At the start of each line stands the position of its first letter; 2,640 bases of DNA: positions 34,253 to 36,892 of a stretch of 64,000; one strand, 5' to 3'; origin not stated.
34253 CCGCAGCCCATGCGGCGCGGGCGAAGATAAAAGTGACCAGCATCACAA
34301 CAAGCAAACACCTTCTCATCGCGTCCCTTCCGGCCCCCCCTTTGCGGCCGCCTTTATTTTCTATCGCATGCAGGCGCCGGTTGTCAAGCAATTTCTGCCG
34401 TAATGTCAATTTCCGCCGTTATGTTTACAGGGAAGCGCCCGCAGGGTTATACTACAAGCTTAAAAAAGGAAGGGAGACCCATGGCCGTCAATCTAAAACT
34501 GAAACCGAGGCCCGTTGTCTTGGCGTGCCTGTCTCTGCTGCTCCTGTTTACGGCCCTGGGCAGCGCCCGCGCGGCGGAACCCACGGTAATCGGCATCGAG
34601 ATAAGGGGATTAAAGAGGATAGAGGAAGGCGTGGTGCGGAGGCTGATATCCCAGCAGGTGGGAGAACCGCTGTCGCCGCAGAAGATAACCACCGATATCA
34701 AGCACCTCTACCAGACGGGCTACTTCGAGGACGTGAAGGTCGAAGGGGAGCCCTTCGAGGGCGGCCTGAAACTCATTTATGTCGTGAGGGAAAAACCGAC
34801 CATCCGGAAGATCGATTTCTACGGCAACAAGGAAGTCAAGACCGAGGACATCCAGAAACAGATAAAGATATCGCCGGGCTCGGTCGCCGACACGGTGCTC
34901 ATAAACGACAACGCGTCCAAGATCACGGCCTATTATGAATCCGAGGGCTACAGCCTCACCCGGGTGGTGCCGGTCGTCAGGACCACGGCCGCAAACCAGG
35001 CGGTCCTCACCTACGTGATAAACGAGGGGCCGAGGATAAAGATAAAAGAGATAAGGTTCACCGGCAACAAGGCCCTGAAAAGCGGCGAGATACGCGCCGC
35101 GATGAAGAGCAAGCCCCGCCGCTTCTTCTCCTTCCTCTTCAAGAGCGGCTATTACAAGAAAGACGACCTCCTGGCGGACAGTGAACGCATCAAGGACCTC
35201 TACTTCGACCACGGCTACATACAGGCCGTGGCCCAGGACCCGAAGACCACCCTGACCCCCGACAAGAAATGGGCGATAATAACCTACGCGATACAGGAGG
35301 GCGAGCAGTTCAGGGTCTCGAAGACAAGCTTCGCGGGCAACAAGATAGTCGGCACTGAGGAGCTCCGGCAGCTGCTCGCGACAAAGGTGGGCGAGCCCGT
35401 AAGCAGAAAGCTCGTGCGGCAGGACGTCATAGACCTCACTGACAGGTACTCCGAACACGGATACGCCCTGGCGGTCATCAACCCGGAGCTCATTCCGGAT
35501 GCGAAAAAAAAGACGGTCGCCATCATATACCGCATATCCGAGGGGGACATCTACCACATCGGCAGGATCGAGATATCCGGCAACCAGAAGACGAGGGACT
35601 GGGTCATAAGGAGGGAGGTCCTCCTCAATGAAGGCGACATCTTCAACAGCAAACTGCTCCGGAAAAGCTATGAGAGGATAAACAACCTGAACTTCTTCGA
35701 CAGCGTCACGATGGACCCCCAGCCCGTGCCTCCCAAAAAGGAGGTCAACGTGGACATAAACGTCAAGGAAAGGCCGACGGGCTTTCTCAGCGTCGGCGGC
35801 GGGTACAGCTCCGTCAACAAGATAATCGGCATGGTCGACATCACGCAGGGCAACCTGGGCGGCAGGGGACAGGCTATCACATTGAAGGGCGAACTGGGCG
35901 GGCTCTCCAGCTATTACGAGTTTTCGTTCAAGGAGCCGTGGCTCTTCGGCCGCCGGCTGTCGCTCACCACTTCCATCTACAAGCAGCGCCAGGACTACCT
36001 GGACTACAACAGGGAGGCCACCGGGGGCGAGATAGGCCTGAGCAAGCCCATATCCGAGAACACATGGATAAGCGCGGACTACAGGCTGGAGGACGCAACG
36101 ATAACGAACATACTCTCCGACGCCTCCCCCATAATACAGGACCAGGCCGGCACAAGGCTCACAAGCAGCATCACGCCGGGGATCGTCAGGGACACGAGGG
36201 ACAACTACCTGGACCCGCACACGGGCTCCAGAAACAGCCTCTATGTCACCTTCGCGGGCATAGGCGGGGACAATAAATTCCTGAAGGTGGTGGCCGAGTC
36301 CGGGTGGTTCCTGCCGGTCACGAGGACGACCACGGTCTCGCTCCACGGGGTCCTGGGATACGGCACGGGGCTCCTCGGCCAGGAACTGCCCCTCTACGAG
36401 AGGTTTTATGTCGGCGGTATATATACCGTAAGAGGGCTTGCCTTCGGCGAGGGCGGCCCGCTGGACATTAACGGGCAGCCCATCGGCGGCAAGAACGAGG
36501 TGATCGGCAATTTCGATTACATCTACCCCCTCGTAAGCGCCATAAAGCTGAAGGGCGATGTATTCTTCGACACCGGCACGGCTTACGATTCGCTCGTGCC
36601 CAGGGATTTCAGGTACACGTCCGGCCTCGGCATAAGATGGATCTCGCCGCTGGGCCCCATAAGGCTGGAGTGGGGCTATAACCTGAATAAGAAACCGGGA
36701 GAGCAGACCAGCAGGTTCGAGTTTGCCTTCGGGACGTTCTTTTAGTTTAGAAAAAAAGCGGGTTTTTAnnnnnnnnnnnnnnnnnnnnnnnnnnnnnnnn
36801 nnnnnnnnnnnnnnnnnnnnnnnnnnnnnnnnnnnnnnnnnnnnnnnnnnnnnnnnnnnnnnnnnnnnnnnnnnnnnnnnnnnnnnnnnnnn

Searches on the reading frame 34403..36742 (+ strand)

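Call 23: search_protein_families(library=pfam, proteins=[window:34403-36742:+], max_evalue=0.00001)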
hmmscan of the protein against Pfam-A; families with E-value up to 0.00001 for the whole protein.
window:34403-36742:+ (780 aa): 4 families
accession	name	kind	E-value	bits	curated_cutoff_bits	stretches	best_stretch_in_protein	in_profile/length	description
PF07244.20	POTRA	-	2.1e-70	233.9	21.3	5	384-457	1-79/79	Surface antigen variable number repeat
PF01103.29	Omp85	-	1.1e-65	222.8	24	1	484-780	1-325/325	Omp85 superfamily domain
PF08479.16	POTRA_2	-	2.9e-17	62.7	24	0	303-360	1-58/76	POTRA domain, ShlB-type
PF08478.15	POTRA_1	-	6.4e-08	33.2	23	0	134-177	3-46/69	POTRA domain, FtsQ-type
